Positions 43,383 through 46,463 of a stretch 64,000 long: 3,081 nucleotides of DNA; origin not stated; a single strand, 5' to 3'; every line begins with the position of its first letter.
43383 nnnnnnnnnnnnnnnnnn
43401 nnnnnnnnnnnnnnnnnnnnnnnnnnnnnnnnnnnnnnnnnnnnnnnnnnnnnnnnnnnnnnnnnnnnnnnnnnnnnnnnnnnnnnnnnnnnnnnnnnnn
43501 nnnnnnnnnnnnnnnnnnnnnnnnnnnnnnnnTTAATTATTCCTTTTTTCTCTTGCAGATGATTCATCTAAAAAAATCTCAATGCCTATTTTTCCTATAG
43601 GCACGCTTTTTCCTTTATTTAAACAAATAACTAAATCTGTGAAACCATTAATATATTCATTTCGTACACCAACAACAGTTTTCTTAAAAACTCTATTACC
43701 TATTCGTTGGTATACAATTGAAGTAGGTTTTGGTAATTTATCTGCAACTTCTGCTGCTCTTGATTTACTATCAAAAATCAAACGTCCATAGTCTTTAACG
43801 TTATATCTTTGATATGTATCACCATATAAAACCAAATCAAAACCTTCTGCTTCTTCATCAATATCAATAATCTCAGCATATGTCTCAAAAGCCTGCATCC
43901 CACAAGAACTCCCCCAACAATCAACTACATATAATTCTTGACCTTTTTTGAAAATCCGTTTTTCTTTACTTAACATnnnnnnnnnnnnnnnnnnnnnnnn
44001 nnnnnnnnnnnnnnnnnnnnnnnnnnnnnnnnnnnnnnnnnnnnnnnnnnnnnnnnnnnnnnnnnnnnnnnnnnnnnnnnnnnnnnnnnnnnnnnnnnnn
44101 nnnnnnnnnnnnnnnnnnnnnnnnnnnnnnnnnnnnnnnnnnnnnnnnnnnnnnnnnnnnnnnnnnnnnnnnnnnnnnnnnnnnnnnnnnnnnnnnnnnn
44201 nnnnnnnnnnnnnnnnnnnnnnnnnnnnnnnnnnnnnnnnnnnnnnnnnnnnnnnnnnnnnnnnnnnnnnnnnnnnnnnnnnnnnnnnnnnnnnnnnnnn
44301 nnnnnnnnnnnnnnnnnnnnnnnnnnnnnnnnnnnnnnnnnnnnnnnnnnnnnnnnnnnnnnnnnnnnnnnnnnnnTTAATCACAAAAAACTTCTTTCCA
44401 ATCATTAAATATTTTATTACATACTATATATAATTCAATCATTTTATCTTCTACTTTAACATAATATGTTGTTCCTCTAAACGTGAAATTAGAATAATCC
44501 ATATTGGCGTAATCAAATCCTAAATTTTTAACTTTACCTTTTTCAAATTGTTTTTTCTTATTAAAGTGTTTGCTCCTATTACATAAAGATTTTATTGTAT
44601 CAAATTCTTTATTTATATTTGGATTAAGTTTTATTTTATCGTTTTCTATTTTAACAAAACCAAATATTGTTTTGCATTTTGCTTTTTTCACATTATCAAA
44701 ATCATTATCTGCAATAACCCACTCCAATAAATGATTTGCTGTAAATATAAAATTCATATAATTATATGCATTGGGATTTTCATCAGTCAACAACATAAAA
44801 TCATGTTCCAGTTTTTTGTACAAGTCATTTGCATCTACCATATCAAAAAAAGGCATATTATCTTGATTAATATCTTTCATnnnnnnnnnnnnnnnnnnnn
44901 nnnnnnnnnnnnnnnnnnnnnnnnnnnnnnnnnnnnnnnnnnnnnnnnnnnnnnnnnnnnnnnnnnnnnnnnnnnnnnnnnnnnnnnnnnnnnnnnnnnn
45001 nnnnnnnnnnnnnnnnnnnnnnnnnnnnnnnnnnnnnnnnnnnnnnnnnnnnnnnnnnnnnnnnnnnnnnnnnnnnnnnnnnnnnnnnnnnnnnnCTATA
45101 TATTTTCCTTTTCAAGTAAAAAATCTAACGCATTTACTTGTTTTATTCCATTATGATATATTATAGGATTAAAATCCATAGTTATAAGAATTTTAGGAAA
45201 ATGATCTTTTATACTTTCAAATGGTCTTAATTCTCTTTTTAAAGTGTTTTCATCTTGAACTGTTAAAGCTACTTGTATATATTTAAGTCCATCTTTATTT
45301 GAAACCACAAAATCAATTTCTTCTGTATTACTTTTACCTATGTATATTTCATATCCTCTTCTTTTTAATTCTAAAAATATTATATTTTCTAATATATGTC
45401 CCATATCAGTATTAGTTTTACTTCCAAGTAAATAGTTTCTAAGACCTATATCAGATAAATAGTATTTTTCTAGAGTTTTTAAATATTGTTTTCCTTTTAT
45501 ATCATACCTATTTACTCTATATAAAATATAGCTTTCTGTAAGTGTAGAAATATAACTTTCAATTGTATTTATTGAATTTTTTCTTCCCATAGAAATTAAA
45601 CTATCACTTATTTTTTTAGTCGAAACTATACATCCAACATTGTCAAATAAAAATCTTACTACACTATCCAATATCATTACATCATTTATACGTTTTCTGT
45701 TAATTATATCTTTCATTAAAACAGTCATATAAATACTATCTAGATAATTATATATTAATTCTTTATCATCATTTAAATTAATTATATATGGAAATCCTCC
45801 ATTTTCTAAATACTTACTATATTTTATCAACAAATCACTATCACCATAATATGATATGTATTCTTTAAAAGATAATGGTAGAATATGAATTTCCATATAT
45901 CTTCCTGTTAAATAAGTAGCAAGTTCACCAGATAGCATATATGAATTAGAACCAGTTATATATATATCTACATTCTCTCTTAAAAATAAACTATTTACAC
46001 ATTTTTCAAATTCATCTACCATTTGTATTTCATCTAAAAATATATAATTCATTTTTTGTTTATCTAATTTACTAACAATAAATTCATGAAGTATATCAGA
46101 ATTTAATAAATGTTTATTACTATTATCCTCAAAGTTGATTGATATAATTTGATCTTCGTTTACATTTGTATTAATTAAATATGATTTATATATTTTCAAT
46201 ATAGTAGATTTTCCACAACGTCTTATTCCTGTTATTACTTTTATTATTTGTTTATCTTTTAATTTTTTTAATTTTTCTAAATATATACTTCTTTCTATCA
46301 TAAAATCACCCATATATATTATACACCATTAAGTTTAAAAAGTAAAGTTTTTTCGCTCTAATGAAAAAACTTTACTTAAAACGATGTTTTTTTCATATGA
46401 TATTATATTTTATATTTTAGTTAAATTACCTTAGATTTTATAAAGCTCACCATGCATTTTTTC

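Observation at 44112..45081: Two ~130-bp, ~96% identical intergenic repeats, each carrying a terminator hairpin, bracketing a single unknown gene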

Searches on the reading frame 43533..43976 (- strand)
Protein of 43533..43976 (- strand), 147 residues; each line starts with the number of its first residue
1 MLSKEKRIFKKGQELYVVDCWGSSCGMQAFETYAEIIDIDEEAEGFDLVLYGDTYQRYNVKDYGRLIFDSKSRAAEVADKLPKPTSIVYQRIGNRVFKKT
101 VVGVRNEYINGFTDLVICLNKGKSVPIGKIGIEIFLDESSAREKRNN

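Call 11: search_protein_families(library=pfam, proteins=[window:43533-43976:-], max_evalue=0.01)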
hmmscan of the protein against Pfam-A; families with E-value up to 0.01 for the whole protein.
window:43533-43976:- (147 aa): 0 families

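Call 14: find_encoding_contigs(protein=window:43533-43976:-, flank=10000, max_places=10)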
Protein window:43533-43976:- (147 aa): 4 contigs read that carry it; 4 places shown.
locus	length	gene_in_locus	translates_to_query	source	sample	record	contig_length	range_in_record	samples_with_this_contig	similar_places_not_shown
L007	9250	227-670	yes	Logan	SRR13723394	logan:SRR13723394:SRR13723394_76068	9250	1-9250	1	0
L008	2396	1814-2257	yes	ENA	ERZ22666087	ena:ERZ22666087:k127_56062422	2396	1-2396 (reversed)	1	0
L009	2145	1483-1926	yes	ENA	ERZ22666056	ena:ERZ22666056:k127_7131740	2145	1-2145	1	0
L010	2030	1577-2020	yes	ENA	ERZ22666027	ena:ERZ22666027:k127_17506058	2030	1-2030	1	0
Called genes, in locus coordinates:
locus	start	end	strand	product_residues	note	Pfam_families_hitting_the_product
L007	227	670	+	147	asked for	-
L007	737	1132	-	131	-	PF00380:Ribosomal_S9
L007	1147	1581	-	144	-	PF00572:Ribosomal_L13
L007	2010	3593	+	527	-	PF01966:HD (weak), PF00563:EAL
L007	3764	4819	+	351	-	PF00154:RecA_N, PF06745:ATPase (weak), PF08423:Rad51 (weak), PF27531:MT3502_N (faint), PF21096:RecA_C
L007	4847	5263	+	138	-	PF21982:RecX_HTH1, PF02631:RecX_HTH2 (weak)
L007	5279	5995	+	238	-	PF01048:PNP_UDP_1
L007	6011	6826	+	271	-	PF02616:SMC_ScpA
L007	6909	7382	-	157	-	-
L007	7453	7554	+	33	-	-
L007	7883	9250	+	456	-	?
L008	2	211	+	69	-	?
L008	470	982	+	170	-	PF13173:AAA_14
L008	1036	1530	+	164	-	PF13635:DUF4143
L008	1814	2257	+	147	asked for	-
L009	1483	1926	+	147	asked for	-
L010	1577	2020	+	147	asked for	-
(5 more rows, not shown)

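Call 49: search_protein_families(library=ncbifam, proteins=[window:43533-43976:-], max_evalue=0.01)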
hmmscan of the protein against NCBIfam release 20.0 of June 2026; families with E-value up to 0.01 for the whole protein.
window:43533-43976:- (147 aa): 0 families

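Call 86: search_protein_families(library=phrogs, proteins=[window:43533-43976:-], max_evalue=0.01)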
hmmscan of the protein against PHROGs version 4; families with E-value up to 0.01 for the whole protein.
window:43533-43976:- (147 aa): 0 families

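Call 87: search_protein_families(library=padloc, proteins=[window:43533-43976:-], max_evalue=0.01)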
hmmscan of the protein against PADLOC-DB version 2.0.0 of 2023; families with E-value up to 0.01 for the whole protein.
window:43533-43976:- (147 aa): 0 families

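Call 91: predict_structure(protein=window:43533-43976:-)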
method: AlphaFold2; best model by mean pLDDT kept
length: 147 residues; sequences in the alignment: 1
mean_pLDDT: 37.0   pTM: 0.26
mean pLDDT of the five models: 37.0, 35.8, 33.2, 30.7, 27.7
residues with pLDDT >= 90: 0; 70-90: 1; 50-70: 5; < 50: 141
segments of 3 or more residues with pLDDT < 50: 1-11, 13-20, 26-147
pLDDT, mean of each block of 10 residues (from residue 1): 41 45 51 31 30 29 31 37 40 41 41 40 31 33 33
secondary structure, 60 per line:
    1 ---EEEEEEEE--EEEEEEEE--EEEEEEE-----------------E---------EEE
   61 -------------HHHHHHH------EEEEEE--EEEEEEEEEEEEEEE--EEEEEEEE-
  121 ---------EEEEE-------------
elements in order: E4-11 E14-21 E24-30 E58-60 H74-80 E87-92 E95-109 E112-119 E130-134

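Call 95: search_protein_representatives(protein=window:43533-43976:-)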
Query: 147 residues. Proteins with E-value up to 0.001 (for the whole library): 67; up to 1e-10: 44; up to 1e-30: 8. The best 67 are listed.
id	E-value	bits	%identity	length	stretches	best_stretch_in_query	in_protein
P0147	5.8e-43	162.6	56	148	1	5-143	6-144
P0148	1.4e-37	145.1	50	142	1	3-145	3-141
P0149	7.3e-36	139.5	46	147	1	6-142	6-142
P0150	2.4e-35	137.9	49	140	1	8-142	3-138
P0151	3.4e-34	134.1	47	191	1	9-145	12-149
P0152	4.1e-34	133.9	59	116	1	3-110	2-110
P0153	2.2e-32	128.3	46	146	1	6-141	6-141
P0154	8.0e-32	126.4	45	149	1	5-145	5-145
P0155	3.6e-30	121.1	42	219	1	6-143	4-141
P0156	2.5e-29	118.3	45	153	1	4-138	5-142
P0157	4.4e-29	117.6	46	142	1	3-143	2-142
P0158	5.0e-28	114.1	31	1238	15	63-118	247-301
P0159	6.2e-28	113.8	48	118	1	27-141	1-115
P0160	1.1e-27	113.0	43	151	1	6-144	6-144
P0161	1.0e-26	109.9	44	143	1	1-141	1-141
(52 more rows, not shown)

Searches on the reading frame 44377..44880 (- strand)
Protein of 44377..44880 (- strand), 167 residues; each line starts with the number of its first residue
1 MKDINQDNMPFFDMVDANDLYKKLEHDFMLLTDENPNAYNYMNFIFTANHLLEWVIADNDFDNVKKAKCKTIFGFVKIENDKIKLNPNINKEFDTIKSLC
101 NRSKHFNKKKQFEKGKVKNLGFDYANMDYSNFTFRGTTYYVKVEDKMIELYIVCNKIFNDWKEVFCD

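Call 11: search_protein_families(library=pfam, proteins=[window:44377-44880:-], max_evalue=0.01)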
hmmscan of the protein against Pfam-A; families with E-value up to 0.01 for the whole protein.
window:44377-44880:- (167 aa): 0 families

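Call 12: find_encoding_contigs(protein=window:44377-44880:-, flank=10000, max_places=10)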
Protein window:44377-44880:- (167 aa): 1 contig read that carries it; 1 place shown.
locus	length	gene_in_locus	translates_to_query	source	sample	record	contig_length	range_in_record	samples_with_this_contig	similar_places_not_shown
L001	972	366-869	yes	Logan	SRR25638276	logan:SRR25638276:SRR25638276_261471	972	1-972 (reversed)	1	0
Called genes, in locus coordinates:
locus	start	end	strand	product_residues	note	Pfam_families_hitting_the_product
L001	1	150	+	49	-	?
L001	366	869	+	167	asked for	-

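Call 49: search_protein_families(library=ncbifam, proteins=[window:44377-44880:-], max_evalue=0.01)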
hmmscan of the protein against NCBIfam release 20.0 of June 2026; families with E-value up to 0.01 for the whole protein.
window:44377-44880:- (167 aa): 0 families

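Call 51: find_homologous_proteins(query=window:44377-44880:-, max_evalue=0.001)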
Query window:44377-44880:- (167 aa): 7 proteins with E <= 0.001 among 24 candidates.
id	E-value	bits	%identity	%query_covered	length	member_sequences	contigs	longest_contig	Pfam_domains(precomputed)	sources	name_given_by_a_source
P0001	4.6e-107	373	100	100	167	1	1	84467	-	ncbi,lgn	-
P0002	1.0e-88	314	86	99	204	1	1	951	-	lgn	-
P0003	3.1e-57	211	61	100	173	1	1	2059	-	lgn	-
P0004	6.3e-40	155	52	99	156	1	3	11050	-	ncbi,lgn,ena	-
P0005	5.3e-37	145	51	97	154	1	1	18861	-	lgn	-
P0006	5.3e-27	113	45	99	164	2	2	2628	-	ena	-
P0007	5.9e-16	77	50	62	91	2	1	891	-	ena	-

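Call 52: find_encoding_contigs(protein=P0004, flank=10000, max_places=5)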
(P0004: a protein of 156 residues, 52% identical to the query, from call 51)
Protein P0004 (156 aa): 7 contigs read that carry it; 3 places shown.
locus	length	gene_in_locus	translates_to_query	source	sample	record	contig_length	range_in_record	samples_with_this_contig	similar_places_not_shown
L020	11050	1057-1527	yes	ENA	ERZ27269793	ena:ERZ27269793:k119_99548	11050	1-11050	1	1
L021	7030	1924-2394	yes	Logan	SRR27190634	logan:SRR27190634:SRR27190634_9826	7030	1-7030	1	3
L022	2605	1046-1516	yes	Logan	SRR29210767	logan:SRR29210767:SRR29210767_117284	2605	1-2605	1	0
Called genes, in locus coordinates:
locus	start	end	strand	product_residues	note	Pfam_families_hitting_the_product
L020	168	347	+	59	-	-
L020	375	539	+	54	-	-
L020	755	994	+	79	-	-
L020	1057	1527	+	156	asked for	-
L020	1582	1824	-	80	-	PF01381:HTH_3 (faint)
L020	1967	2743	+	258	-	PF13240:Zn_Ribbon_1 (weak)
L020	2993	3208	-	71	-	-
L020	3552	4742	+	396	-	PF00589:Phage_integrase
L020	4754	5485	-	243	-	-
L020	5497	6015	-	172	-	-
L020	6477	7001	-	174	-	PF12724:Flavodoxin_5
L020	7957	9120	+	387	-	PF23381:Beta-prop_IFT122_1st (faint), PF18975:DUF5711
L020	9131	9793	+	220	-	PF02674:Colicin_V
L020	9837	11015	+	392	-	PF03816:LytR_cpsA_psr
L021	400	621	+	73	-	-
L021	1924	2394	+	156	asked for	-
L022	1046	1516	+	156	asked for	-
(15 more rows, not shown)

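Call 53: find_encoding_contigs(protein=P0005, flank=10000, max_places=5)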
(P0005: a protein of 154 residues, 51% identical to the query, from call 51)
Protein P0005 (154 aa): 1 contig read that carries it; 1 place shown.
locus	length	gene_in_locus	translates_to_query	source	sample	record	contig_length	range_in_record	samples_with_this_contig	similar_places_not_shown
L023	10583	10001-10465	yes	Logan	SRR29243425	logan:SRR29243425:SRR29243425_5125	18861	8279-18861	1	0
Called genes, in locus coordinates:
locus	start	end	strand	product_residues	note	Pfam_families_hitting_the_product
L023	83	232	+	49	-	-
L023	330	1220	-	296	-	PF02811:PHP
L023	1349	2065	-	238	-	PF09335:VTT_dom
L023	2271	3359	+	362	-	PF01555:N6_N4_Mtase, PF18755:RAMA (weak)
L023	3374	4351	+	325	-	PF09520:HinfI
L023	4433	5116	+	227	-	PF19448:DUF5986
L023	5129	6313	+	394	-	PF01381:HTH_3 (weak), PF12844:HTH_19, PF06114:Peptidase_M78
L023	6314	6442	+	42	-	-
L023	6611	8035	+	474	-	PF28123:DUF8370, PF28130:DUF8371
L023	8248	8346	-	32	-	-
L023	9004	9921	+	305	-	-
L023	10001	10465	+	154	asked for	-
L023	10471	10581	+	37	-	?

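Call 62: find_encoding_contigs(protein=P0002, flank=10000, max_places=5)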
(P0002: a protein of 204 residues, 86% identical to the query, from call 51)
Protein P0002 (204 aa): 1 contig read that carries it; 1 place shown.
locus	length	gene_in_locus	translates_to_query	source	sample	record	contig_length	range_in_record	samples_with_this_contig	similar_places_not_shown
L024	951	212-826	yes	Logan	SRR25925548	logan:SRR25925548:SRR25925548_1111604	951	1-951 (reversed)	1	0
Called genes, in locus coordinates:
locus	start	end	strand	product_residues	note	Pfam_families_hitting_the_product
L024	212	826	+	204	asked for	-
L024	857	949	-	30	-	?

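Call 63: find_encoding_contigs(protein=P0003, flank=10000, max_places=5)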
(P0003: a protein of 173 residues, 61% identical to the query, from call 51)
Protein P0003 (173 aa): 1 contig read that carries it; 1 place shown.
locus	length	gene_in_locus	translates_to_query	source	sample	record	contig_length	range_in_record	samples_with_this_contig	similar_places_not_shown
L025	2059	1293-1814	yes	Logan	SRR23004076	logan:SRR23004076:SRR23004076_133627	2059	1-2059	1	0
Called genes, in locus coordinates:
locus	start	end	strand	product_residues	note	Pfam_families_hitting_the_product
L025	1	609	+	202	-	?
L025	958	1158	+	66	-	-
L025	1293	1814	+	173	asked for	-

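Call 86: search_protein_families(library=phrogs, proteins=[window:44377-44880:-], max_evalue=0.01)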
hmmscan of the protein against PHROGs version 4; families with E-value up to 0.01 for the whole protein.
window:44377-44880:- (167 aa): 1 family
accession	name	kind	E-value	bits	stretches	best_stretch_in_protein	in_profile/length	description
phrog_573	-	unknown function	0.00086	20.3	1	32-82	9-59/96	-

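Call 87: search_protein_families(library=padloc, proteins=[window:44377-44880:-], max_evalue=0.01)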
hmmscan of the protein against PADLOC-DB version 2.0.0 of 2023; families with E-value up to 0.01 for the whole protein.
window:44377-44880:- (167 aa): 0 families

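Call 90: predict_structure(alignment_id=A3)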
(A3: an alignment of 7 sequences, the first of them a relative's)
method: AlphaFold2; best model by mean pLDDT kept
length: 167 residues; sequences in the alignment: 7
mean_pLDDT: 74.3   pTM: 0.74
mean pLDDT of the five models: 74.3, 72.9, 71.9, 70.8, 70.5
residues with pLDDT >= 90: 42; 70-90: 78; 50-70: 13; < 50: 34
segments of 3 or more residues with pLDDT < 50: 1-9, 102-126
pLDDT, mean of each block of 10 residues (from residue 1): 38 76 91 78 86 85 92 85 80 83 41 36 49 77 89 95 87
secondary structure, 60 per line:
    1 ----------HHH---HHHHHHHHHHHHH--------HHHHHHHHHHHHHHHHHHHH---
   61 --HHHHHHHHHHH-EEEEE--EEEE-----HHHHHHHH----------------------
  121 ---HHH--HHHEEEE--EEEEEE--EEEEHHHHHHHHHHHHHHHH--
elements in order: H17-29 H38-57 H63-73 E75-79 E82-85 H91-98 E132-135 E138-143 E146-149 H150-165

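Call 94: fold_search(model_id=the predicted structure, library=pdb)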
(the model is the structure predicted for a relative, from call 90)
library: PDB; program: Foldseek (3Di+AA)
matches with E <= 10: 61; with E <= 0.001: 0
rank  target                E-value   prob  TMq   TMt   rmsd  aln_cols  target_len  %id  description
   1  2lp4_MODEL_1_A        3.8e-01  0.14  0.23  0.18  15.1       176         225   11  Solution structure of P1-CheY/P2 complex in bacterial chemotaxis (released 2012-10-24)
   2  1i5n_A                4.0e-01  0.14  0.23  0.29  14.5       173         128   11  Crystal structure of the P1 domain of CheA from Salmonella typhimurium (released 2001-07-11)
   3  8c5v_C                7.5e-01  0.20  0.24  0.30  12.2       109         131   18  Chemotaxis core signalling unit from E protein lysed E. coli cells (released 2023-09-13)
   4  1i5n_C                9.5e-01  0.15  0.22  0.29  10.5       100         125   16  Crystal structure of the P1 domain of CheA from Salmonella typhimurium (released 2001-07-11)
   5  6ff6                  1.6e+00  0.13  0.21  0.17  10.0        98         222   17  Crystal structure of novel repeat protein BRIC1 (released 2018-09-05)
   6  1i5n_D                1.6e+00  0.11  0.22  0.27  11.2       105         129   16  Crystal structure of the P1 domain of CheA from Salmonella typhimurium (released 2001-07-11)
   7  1emu_A                2.1e+00  0.13  0.21  0.26   4.1        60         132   17  STRUCTURE OF THE AXIN RGS-HOMOLOGOUS DOMAIN IN COMPLEX WITH A SAMP REPEAT FROM APC (released 2000-07-05)
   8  7y1p_A                2.2e+00  0.13  0.21  0.25   4.0        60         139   17  CRYSTAL STRUCTURE OF THE RGS-HOMOLOGOUS DOMAIN OF AXIN IN COMPLEX WITH LZ-22Na (released 2023-12-13)
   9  8zce_R                3.1e+00  0.11  0.19  0.11  14.6        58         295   14  Cryo-EM structure of GPR4 complexed with Gs in pH6.0 (released 2025-04-23)
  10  1dk8                  3.1e+00  0.09  0.21  0.23   4.2        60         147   17  CRYSTAL STRUCTURE OF THE RGS-HOMOLOGOUS DOMAIN OF AXIN (released 2000-07-12)
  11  9b62_G                3.3e+00  0.10  0.23  0.09   9.4        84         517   13  Human RANBP2/RAN(GTP)/RANGAP1-SUMO1/UBC9/CRM1/RAN(GTP) - composite map and model (released 2024-10-16)
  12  3kjy_B                4.2e+00  0.08  0.19  0.15   3.8        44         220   14  Crystal structure of reduced HOMO SAPIENS CLIC3 (released 2009-11-17)
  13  3fy7_B                4.9e+00  0.07  0.20  0.16   7.0        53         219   11  Crystal structure of homo sapiens CLIC3 (released 2009-02-24)
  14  1zkw_A                5.2e+00  0.06  0.23  0.11   9.5       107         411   11  Crystal structure of Arg347Ala mutant of botulinum neurotoxin E catalytic domain (released 2005-06-28)
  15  5faw_A                5.2e+00  0.03  0.14  0.04  10.5        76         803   14  T502A mutant of choline TMA-lyase (released 2016-09-28)
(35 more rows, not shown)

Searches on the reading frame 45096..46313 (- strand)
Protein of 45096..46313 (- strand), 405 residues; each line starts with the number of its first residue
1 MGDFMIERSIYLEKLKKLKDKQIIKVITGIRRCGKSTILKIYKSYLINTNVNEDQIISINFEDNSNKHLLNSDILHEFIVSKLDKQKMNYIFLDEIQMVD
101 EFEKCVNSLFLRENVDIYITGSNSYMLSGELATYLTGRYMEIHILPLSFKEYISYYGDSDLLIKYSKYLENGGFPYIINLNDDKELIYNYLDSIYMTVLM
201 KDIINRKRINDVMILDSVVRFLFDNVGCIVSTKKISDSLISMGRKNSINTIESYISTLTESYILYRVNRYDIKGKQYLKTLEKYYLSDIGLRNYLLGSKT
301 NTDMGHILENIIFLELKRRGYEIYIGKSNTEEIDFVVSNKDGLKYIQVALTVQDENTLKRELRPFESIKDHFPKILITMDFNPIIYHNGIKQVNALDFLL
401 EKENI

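Call 11: search_protein_families(library=pfam, proteins=[window:45096-46313:-], max_evalue=0.01)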
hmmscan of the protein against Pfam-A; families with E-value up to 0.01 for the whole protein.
window:45096-46313:- (405 aa): 4 families
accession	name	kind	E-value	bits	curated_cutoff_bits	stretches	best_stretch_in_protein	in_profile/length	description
PF13173.12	AAA_14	-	1.3e-35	122.7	27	1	24-152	4-128/129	AAA domain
PF13635.12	DUF4143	-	1.6e-20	73.9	28.1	1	201-348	2-157/160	Domain of unknown function (DUF4143)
PF01443.25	Viral_helicase1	-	0.0018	18.6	21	1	27-107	3-81/228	Viral superfamily 1 RNA helicase core domain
PF01637.24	ATPase_2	-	0.0025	18.1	33.2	1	8-91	4-90/225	ATPase domain predominantly from Archaea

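Call 49: search_protein_families(library=ncbifam, proteins=[window:45096-46313:-], max_evalue=0.01)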
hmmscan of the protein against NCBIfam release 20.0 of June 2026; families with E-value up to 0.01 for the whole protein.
window:45096-46313:- (405 aa): 1 family
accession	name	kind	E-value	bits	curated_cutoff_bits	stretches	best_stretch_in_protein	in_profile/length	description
NF007601.2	PRK10247.1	equivalog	0.0038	16.7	292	0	9-49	14-54/204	iron efflux ABC transporter ATP-binding subunit FetA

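Call 86: search_protein_families(library=phrogs, proteins=[window:45096-46313:-], max_evalue=0.01)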
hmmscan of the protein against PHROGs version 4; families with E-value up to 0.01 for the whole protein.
window:45096-46313:- (405 aa): 1 family
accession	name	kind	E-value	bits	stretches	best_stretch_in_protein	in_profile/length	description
phrog_5018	-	unknown function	0.00048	21.3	1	302-348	5-51/134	-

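Call 87: search_protein_families(library=padloc, proteins=[window:45096-46313:-], max_evalue=0.01)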
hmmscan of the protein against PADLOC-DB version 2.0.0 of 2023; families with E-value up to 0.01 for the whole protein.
window:45096-46313:- (405 aa): 7 families
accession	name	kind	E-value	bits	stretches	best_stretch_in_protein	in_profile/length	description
PDLC04787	PDC-S01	-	9e-155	513.6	1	4-402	9-409/412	-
PDLC04789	PDC-S01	-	1.1e-42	144.5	1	5-350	1-340/375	-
PDLC04791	PDC-S01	-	3.9e-31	106.1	1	5-353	1-354/395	-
PDLC04790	PDC-S01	-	2.4e-22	77.2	1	5-342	11-358/422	-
PDLC04786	PDC-S01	-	4.2e-18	63.3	2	8-167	5-167/439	-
PDLC04788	PDC-S01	-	2.6e-12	44.4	1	5-302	1-317/448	-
PDLC04792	PDC-S01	-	9e-12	42.3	2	5-158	1-157/452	-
